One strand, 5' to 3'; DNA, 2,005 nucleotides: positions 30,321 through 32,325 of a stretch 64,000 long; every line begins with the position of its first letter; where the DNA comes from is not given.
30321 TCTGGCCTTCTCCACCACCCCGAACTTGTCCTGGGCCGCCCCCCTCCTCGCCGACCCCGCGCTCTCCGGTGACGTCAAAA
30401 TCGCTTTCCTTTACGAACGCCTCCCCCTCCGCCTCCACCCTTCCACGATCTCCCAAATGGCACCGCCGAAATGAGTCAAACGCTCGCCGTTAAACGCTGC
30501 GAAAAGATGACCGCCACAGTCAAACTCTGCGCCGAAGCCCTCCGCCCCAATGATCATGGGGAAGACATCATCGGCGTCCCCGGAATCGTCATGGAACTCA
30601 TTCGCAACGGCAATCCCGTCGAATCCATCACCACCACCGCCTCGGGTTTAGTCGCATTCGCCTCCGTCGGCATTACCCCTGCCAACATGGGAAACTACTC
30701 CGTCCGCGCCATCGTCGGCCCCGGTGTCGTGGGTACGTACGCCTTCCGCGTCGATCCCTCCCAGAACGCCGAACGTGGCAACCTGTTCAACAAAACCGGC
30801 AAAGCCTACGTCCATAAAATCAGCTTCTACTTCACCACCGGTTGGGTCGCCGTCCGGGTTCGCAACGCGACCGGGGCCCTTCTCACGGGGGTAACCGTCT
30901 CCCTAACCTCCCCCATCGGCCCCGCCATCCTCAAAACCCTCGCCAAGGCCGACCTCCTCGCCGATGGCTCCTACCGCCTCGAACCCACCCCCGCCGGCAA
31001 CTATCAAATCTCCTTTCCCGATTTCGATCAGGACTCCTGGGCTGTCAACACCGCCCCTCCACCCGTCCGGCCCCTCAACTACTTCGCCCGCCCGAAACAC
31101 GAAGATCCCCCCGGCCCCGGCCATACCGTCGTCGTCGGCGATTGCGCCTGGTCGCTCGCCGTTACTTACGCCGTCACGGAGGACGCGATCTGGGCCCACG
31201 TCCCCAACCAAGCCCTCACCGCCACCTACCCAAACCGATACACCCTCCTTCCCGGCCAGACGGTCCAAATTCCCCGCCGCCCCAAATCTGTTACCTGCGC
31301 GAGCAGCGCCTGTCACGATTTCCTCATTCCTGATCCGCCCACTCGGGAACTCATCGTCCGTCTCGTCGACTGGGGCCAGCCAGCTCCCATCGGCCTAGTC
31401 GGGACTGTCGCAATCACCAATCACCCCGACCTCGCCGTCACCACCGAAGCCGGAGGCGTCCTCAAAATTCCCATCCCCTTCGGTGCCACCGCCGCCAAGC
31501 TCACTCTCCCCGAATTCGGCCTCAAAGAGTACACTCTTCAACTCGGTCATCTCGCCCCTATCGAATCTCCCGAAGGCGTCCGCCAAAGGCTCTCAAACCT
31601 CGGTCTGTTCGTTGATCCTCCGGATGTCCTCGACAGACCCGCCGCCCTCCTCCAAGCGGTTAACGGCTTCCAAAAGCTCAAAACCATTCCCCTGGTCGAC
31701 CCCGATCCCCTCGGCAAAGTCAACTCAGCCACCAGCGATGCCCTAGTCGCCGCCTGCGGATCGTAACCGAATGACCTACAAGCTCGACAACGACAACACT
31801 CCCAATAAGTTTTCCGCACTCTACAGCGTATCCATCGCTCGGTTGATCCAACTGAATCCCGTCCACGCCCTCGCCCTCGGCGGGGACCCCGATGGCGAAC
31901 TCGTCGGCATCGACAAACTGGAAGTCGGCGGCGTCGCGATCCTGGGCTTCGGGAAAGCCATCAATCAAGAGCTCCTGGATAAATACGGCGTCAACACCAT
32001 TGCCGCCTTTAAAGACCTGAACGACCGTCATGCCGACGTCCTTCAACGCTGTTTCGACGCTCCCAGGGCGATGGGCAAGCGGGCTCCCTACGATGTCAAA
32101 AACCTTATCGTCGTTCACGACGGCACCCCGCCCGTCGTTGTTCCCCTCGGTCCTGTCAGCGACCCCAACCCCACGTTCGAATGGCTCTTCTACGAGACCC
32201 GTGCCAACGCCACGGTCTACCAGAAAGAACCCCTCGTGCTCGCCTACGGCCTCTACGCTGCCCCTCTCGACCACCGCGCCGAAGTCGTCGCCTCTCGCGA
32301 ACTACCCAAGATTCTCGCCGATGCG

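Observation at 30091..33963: Orphan three-gene operon: small helical protein + LysM/PG-binding protein + 730-aa LysM-led protein with a kinase/NIS-synthetase-like loop pair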

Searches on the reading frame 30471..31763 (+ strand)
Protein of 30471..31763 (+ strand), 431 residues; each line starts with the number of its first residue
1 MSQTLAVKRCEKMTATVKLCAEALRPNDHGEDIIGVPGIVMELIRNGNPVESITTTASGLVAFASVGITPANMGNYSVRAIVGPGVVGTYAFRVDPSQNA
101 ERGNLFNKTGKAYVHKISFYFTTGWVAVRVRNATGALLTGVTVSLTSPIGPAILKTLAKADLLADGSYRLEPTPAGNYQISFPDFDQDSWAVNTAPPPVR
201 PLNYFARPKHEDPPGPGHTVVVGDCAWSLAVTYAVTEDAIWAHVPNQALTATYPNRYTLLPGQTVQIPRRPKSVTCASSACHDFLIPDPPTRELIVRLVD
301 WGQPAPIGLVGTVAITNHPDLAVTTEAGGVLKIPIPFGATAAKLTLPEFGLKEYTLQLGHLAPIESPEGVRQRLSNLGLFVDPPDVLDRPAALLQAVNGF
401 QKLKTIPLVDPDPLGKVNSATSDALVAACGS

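Call 3: search_protein_families(library=pfam, proteins=[window:30471-31763:+], max_evalue=1)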
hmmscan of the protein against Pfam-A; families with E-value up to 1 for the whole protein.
window:30471-31763:+ (431 aa): 3 families
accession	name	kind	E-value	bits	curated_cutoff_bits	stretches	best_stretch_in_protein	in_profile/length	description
PF13620.12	CarboxypepD_reg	-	1.4e-05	25.8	32.3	1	127-182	3-54/82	Carboxypeptidase regulatory-like domain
PF17210.9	SdrD_B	-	2.2e-05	25.1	29.7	2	28-89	18-73/112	SdrD B-like domain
PF01476.26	LysM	-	0.02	15.3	20.9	1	218-268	1-43/43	LysM domain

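Call 4: search_protein_families(library=ncbifam, proteins=[window:30471-31763:+], max_evalue=1)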
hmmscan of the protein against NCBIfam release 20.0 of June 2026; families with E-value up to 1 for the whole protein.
window:30471-31763:+ (431 aa): 0 families

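Call 5: search_protein_families(library=padloc, proteins=[window:30471-31763:+], max_evalue=1)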
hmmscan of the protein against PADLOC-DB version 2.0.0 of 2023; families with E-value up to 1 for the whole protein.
window:30471-31763:+ (431 aa): 0 families

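Call 18: find_homologous_proteins(query=window:30471-31763:+)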
Query window:30471-31763:+ (431 aa): 3 proteins with E <= 0.001 among 8000 candidates.
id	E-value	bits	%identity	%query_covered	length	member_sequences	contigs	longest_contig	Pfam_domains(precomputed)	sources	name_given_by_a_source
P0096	2.0e-289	978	100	100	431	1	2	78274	PF13620.13,PF17210.10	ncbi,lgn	-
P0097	4.6e-111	390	46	100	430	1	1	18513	PF13620.13,PF01471.24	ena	-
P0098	1.2e-95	339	49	83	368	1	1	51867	PF13620.13,PF01471.24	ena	-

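Call 54: predict_structure(alignment_id=A3)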
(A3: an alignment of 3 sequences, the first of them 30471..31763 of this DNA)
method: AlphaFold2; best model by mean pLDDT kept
length: 431 residues; sequences in the alignment: 3
mean_pLDDT: 47.5   pTM: 0.29
mean pLDDT of the five models: 47.5, 44.8, 43.9, 41.5, 39.8
residues with pLDDT >= 90: 1; 70-90: 51; 50-70: 126; < 50: 253
segments of 3 or more residues with pLDDT < 50: 1-36, 58-60, 85-116, 122-124, 133-135, 147-149, 183-240, 243-246, 252-290, 359-397, 399-401, 403-408, 410-419, 422-431
pLDDT, mean of each block of 10 residues (from residue 1): 39 38 30 45 70 59 52 59 50 34 26 44 54 53 55 62 58 56 37 26 22 26 36 40 48 37 26 28 38 64 74 80 83 66 78 63 32 37 36 46 47 47 44 27
secondary structure, 60 per line:
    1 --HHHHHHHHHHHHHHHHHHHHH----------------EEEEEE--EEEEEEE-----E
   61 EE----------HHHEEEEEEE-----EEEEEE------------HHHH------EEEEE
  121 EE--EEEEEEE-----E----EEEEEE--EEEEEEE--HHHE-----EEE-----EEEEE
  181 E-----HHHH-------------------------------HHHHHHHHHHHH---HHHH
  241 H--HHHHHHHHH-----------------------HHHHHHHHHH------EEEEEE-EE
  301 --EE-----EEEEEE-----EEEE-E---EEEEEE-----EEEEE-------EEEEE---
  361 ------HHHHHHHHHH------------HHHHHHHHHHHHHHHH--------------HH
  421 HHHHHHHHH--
elements in order: H3-23 E40-45 E48-54 E60-62 E76-82 E88-93 H106-109 E116-122 E125-131 E142-147 E150-156 E168-170 E176-181 H187-190 H222-233 H237-241 H244-252 H276-285 E292-297 E310-315 E321-324 E330-335 E341-345 E353-357 H367-376 H389-404 H419-429

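Call 59: search_protein_families(library=phrogs, proteins=[window:30471-31763:+], max_evalue=0.01)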
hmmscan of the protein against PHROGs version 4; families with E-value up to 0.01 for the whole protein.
window:30471-31763:+ (431 aa): 0 families

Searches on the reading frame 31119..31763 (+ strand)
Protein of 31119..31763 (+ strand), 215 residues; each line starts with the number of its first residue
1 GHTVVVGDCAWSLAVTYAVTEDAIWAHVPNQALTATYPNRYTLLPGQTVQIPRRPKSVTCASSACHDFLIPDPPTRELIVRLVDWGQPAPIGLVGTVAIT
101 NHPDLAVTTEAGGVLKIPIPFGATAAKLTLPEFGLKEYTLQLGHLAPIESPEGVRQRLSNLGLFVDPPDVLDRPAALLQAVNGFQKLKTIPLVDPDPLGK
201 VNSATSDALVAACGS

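Call 70: search_protein_families(library=pfam, alignment_id=A6, max_evalue=0.01)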
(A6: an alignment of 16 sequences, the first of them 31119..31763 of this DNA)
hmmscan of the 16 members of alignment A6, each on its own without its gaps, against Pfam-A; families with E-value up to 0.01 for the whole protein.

A. member 1, window:31119-31763:+ (215 aa): 1 family
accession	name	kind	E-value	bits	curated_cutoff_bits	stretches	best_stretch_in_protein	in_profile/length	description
PF01476.26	LysM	-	0.0042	17.4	20.9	0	2-52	1-43/43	LysM domain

B. families by the number of members that match (of 16 scanned): 3 families
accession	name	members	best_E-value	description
PF01471.23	PG_binding_1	15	4.3e-14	Putative peptidoglycan binding domain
PF08823.16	PG_binding_2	8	1.3e-06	Putative peptidoglycan binding domain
PF01476.26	LysM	5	0.00057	LysM domain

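Call 72: search_solved_structures(query=A6, max_evalue=1)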
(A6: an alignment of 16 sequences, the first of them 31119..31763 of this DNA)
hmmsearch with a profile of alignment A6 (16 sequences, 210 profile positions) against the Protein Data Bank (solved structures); distinct sequences matched with E-value up to 1: 24.
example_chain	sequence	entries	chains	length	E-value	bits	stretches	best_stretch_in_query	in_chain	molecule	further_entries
6tci_A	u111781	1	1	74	4.6e-06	29.5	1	154-208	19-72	Spore cortex-lytic enzyme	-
4lpq_A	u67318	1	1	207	2.4e-05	27.1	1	154-205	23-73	ErfK/YbiS/YcfS/YnhG family protein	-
4fet_B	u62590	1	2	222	4.9e-05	26.1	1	154-208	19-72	Spore cortex-lytic enzyme prepeptide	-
4xxt_A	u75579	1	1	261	5.2e-05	26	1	150-206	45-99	Fusion of predicted Zn-dependent amidase/peptidase (Cell wall hydrolase/DD-carboxypeptidas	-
9emm_E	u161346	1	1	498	0.001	21.8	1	151-206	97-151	Putative OxPP cycle protein OpcA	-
4c2h_A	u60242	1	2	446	0.0047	19.6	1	156-207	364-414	CARBOXY-TERMINAL PROCESSING PROTEASE CTPB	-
4c2e_A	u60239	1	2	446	0.0048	19.6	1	156-207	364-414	CARBOXY-TERMINAL PROCESSING PROTEASE CTPB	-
4c2f_A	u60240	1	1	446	0.0061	19.3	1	156-207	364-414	CARBOXY-TERMINAL PROCESSING PROTEASE CTPB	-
4c2g_A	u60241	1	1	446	0.0061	19.3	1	156-207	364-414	CARBOXY-TERMINAL PROCESSING PROTEASE CTPB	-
4c2c_A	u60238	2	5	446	0.0062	19.3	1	156-207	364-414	CARBOXY-TERMINAL PROCESSING PROTEASE CTPB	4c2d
4nso_A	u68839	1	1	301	0.0081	18.9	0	150-190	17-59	Effector protein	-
7r1l_A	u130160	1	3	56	0.0081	18.9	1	5-58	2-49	Spore coat assembly protein SafA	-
4s3k_A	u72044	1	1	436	0.013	18.2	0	4-55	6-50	Spore germination protein YaaH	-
4uz2_A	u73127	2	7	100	0.014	18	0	4-56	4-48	CELL WALL-BINDING ENDOPEPTIDASE-RELATED PROTEIN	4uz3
5tv7_A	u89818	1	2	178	0.023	17.4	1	153-207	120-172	Putative peptidoglycan-binding/hydrolysing protein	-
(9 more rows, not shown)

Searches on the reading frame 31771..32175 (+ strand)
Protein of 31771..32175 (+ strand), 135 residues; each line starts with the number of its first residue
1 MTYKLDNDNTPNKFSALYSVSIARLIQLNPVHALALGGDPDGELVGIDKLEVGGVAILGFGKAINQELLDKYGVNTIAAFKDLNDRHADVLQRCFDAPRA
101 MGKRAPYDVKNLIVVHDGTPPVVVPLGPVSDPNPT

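Call 111: search_solved_structures(query=window:31771-32175:+, max_evalue=10)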
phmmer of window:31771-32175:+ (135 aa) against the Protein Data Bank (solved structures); distinct sequences matched with E-value up to 10: 26.
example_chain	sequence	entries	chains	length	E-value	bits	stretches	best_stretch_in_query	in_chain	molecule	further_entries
2xxb_A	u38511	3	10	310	0.015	18.7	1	24-67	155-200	L-LACTATE DEHYDROGENASE | LACTATE DEHYDROGENASE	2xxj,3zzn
2e37_A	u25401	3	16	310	0.051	16.9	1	24-67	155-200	L-lactate dehydrogenase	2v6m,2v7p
4a73_A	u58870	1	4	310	0.077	16.3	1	23-65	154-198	L-LACTATE DEHYDROGENASE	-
3vpg_A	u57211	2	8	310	0.079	16.3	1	28-67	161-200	L-lactate dehydrogenase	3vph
2fn7_A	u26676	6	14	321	0.15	15.4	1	28-87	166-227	Lactate Dehydrogenase | Lactate dehydrogenase, adjacent gene encodes predicted malate dehydrogenase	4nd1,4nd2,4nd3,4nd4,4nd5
9ht5_A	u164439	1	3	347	0.18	15.1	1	15-87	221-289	Periplasmic substrate-binding transport protein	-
9hrj_A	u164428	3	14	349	0.18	15.1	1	15-87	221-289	Periplasmic substrate-binding transport protein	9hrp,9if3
5a9z_BQ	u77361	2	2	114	0.22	14.8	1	49-88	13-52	30S ribosomal protein S13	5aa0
5uq7_m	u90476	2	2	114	0.23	14.8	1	49-88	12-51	30S ribosomal protein S13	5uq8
4v83_AM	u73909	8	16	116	0.23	14.8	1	49-88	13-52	30S ribosomal protein S13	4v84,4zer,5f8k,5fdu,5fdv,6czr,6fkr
4v7p_AM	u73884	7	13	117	0.23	14.8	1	49-88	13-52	30S ribosomal protein S13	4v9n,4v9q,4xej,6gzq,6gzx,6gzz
4x62_M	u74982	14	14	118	0.24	14.7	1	49-88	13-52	30S ribosomal protein S13 | RIBOSOMAL PROTEIN S13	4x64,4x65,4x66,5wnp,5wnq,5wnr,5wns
4yhh_M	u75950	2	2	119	0.24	14.7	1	49-88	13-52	30S ribosomal protein S13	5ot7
4jv5_M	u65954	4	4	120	0.25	14.7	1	49-88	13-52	30S ribosomal protein S13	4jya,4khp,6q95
4k0k_M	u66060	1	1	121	0.25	14.7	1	49-88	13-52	30S ribosomal protein S13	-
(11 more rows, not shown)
